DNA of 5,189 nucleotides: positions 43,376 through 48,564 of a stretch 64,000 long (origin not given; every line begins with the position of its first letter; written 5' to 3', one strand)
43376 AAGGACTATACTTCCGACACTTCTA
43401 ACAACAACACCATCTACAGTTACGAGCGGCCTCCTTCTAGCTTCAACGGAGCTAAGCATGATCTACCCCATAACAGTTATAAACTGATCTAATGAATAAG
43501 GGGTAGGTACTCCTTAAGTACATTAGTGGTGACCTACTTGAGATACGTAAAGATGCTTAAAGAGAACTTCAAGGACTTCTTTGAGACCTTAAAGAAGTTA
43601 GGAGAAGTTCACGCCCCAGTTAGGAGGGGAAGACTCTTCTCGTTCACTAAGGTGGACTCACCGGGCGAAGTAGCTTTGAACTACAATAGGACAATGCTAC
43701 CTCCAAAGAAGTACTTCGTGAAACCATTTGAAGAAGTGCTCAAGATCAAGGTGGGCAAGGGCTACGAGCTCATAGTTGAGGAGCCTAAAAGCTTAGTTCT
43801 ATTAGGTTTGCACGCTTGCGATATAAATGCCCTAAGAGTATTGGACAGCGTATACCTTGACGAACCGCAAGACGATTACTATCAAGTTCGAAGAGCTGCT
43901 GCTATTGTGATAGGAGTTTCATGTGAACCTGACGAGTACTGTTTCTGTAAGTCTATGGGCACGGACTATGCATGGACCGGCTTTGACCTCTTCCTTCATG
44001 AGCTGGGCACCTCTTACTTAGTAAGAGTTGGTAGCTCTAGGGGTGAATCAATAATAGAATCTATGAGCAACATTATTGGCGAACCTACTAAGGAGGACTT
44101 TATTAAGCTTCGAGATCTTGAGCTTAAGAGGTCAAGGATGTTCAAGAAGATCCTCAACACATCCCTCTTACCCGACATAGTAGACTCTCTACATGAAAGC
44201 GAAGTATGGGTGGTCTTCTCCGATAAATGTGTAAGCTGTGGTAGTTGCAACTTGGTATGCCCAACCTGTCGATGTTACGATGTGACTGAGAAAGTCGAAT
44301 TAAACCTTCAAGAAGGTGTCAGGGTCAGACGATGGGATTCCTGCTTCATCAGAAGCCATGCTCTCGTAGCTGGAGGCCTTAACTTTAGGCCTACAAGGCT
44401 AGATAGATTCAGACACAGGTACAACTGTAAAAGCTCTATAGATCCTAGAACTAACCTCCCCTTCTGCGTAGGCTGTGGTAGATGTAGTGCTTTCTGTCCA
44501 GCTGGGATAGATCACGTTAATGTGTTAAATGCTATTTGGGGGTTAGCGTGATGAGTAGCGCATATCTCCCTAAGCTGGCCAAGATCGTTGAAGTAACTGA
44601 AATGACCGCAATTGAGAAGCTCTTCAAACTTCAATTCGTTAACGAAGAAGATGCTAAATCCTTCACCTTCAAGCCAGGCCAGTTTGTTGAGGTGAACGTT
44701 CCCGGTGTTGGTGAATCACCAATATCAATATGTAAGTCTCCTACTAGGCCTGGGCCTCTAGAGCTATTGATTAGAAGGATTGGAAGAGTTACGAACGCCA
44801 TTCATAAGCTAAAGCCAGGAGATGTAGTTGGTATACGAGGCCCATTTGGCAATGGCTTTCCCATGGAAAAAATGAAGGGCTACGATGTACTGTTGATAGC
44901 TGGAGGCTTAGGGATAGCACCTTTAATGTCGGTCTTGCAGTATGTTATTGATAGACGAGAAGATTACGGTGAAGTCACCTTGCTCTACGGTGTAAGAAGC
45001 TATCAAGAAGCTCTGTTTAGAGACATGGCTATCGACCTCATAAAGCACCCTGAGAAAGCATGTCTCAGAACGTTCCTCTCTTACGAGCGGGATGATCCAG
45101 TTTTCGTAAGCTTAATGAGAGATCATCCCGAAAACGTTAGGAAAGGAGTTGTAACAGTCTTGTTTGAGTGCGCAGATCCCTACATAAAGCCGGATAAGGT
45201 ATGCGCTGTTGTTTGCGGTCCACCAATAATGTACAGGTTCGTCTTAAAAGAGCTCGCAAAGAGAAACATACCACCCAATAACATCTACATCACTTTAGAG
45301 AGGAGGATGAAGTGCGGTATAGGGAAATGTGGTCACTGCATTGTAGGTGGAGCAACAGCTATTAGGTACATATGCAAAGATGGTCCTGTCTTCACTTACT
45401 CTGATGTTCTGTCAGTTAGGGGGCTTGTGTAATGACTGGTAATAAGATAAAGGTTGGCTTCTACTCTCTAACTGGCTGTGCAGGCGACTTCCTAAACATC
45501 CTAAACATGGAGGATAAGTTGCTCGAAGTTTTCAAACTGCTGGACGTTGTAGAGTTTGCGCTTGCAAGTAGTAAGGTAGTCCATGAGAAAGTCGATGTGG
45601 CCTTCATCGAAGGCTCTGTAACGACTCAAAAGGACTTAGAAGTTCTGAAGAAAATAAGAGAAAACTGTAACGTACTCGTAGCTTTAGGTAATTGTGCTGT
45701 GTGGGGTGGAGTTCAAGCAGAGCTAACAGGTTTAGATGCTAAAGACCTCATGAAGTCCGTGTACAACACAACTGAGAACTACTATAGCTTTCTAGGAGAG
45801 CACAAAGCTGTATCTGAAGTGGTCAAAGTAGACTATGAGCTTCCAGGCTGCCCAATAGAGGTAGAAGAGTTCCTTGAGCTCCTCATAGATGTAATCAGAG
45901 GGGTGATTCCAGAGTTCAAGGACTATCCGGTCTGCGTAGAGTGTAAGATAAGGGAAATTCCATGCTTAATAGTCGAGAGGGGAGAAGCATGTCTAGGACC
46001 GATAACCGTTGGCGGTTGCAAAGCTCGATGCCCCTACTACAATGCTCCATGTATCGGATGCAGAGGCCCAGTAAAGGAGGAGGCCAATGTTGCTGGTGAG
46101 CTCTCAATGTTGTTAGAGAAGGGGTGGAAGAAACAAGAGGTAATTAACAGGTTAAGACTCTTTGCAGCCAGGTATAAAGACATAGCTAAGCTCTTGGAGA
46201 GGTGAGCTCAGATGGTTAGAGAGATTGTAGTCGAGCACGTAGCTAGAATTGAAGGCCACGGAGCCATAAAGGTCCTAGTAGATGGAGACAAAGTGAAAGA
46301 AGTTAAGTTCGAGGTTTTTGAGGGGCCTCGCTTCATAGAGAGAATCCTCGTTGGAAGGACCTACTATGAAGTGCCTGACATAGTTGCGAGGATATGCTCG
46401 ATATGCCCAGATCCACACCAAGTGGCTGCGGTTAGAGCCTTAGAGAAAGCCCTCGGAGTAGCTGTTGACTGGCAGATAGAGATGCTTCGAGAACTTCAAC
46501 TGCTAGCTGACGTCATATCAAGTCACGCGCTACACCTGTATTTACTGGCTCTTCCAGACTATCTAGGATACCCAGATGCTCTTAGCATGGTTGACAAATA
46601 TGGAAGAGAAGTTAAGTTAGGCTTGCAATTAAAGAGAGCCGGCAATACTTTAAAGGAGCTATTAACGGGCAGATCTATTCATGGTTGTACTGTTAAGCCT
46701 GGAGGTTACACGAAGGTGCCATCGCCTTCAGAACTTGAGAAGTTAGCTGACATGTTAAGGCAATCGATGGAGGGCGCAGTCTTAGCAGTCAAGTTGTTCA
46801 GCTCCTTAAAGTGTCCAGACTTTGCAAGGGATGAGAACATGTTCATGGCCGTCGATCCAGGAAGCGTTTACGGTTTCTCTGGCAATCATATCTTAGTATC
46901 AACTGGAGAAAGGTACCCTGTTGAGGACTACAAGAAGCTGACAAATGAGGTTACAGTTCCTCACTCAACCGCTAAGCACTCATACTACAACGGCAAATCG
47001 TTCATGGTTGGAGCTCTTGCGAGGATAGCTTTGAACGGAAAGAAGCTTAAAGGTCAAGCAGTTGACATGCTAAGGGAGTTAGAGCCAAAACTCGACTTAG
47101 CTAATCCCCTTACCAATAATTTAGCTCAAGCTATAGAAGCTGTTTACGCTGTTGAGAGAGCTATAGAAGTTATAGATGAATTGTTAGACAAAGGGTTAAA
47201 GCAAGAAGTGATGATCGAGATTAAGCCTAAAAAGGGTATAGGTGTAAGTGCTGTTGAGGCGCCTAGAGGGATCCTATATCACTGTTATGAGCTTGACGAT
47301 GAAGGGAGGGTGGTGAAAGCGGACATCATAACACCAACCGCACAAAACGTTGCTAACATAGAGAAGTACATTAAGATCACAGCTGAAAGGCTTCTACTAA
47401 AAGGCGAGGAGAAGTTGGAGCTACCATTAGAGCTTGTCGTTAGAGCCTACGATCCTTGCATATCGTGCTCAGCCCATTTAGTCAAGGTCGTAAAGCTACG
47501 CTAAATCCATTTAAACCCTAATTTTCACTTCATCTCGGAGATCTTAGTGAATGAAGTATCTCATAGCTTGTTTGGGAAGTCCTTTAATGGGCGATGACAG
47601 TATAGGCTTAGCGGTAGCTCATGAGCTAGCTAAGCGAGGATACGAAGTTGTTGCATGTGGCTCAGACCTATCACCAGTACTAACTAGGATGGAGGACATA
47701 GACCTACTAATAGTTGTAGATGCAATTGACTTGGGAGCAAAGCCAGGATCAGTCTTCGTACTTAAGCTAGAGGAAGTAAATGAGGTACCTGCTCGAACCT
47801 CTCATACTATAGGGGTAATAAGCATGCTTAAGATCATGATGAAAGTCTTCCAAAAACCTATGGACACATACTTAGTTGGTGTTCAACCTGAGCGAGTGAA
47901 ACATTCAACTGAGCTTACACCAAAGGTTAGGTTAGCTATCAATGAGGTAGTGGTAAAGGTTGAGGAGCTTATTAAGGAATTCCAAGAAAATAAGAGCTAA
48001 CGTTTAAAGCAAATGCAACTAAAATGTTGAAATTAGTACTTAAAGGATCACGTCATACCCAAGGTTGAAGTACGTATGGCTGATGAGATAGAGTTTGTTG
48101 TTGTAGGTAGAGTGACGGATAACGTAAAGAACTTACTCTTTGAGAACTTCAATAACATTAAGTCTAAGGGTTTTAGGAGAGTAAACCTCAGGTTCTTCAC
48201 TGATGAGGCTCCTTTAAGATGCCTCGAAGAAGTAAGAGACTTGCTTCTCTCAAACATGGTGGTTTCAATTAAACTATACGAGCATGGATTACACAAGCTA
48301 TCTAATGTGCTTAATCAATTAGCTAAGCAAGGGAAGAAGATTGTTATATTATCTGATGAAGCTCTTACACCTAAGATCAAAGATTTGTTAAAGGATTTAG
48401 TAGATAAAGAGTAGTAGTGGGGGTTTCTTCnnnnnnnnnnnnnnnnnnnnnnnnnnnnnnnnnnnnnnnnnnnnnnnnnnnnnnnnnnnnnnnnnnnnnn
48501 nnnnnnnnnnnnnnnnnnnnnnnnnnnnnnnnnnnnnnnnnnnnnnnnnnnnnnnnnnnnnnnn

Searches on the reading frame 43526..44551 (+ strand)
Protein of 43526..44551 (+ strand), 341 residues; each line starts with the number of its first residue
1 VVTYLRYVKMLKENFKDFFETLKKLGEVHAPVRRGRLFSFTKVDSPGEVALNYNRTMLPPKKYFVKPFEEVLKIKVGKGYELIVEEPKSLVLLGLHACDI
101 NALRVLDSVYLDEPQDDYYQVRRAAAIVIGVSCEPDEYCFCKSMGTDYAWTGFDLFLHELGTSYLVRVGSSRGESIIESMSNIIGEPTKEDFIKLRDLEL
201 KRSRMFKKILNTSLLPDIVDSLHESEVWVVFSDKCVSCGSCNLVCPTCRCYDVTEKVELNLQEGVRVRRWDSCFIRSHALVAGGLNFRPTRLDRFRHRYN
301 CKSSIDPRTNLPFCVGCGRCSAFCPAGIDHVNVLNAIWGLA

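Call 3: search_protein_families(library=pfam, proteins=[window:43526-44551:+], max_evalue=0.01)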
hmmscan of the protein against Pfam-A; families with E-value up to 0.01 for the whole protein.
window:43526-44551:+ (341 aa): 13 families
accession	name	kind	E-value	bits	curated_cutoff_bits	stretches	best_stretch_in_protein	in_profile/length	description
PF17179.9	Fer4_22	-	4.7e-27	95.1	27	1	234-328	1-95/95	4Fe-4S dicluster domain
PF12838.12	Fer4_7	-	7.1e-08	33.2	27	1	225-247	28-50/52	4Fe-4S dicluster domain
PF12797.12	Fer4_2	-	9.3e-08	32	24.5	2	232-247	7-22/22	4Fe-4S binding domain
PF00037.32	Fer4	-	2.8e-07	30.5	21.1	1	229-247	2-20/24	4Fe-4S binding domain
PF13237.11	Fer4_10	-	6.1e-07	29.7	25.5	1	310-326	5-21/53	4Fe-4S dicluster domain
PF13187.11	Fer4_9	-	2.2e-06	28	27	0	233-247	35-49/52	4Fe-4S dicluster domain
PF14697.11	Fer4_21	-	2.3e-05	24.9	35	0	224-250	30-56/59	4Fe-4S dicluster domain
PF25160.1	LdpA_Fe-S-bd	-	4.8e-05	23.5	27.6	1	314-327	28-41/49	LdpA Fe-S cluster-binding domain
PF13534.11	Fer4_17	-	6.6e-05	23.8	22.2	0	312-329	44-61/61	4Fe-4S dicluster domain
PF12837.12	Fer4_6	-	0.00054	20.2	25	0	314-327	9-22/24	4Fe-4S binding domain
PF13183.11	Fer4_8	-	0.0014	19.5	27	0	233-328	3-68/68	4Fe-4S dicluster domain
PF13484.11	Fer4_16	-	0.0048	18.1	30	0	314-326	2-14/66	4Fe-4S double cluster binding domain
PF12798.12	Fer4_3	-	0.0085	17.3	27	0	314-328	1-15/15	4Fe-4S binding domain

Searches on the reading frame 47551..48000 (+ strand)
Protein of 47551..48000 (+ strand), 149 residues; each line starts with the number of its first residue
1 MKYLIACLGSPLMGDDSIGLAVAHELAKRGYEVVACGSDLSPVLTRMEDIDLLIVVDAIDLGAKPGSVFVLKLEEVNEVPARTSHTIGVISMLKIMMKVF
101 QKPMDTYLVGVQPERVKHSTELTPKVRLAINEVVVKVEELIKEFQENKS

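Call 3: search_protein_families(library=pfam, proteins=[window:47551-48000:+], max_evalue=0.01)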
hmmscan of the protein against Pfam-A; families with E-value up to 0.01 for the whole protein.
window:47551-48000:+ (149 aa): 1 family
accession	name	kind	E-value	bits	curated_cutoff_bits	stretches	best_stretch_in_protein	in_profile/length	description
PF01750.23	HycI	-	2.1e-15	57.1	23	1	29-137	14-127/130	Hydrogenase maturation protease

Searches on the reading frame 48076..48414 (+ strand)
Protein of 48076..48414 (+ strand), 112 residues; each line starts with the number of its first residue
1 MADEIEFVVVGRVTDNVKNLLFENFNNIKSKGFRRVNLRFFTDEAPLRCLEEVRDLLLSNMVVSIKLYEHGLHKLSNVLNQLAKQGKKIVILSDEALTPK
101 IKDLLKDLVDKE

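Call 3: search_protein_families(library=pfam, proteins=[window:48076-48414:+], max_evalue=0.01)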
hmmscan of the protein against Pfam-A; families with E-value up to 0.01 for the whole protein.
window:48076-48414:+ (112 aa): 1 family
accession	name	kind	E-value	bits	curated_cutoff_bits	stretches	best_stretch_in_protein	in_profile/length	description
PF19025.5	DUF5751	-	7.6e-05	23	27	1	13-109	6-103/116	Family of unknown function (DUF5751)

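Call 4: search_protein_families(library=ncbifam, proteins=[window:48076-48414:+], max_evalue=0.01)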
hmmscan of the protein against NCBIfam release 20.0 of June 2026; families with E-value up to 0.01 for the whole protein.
window:48076-48414:+ (112 aa): 0 families

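Call 100: search_solved_structures(query=A3, max_evalue=1)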
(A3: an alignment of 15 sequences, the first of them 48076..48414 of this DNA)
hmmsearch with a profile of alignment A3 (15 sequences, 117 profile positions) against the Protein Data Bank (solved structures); distinct sequences matched with E-value up to 1: 7.
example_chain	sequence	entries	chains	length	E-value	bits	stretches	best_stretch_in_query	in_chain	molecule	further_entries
2rbg_A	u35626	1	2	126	0.0023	21.1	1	17-101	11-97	Putative uncharacterized protein ST0493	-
2oze_A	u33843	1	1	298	0.039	17.1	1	46-113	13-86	Orf delta'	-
7azu_A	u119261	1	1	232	0.064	16.4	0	4-43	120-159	Cyclodipeptide synthase, BtCDPS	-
6ztu_A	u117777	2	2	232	0.065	16.4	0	4-43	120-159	Cyclodipeptide synthase, BtCDPS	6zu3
8s6n_A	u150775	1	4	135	0.2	14.8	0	19-58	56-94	RNA-binding protein RRM4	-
1h7l_A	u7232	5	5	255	0.28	14.4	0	24-66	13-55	SPORE COAT POLYSACCHARIDE BIOSYNTHESIS PROTEIN SPSA | PROTEIN (SPORE COAT POLYSACCHARIDE BIOSYNTHESIS PROTEIN SPSA)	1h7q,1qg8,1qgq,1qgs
7t2f_A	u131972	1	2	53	0.64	13.2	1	25-63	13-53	HEEH mini protein HEEH_TK_rd5_0341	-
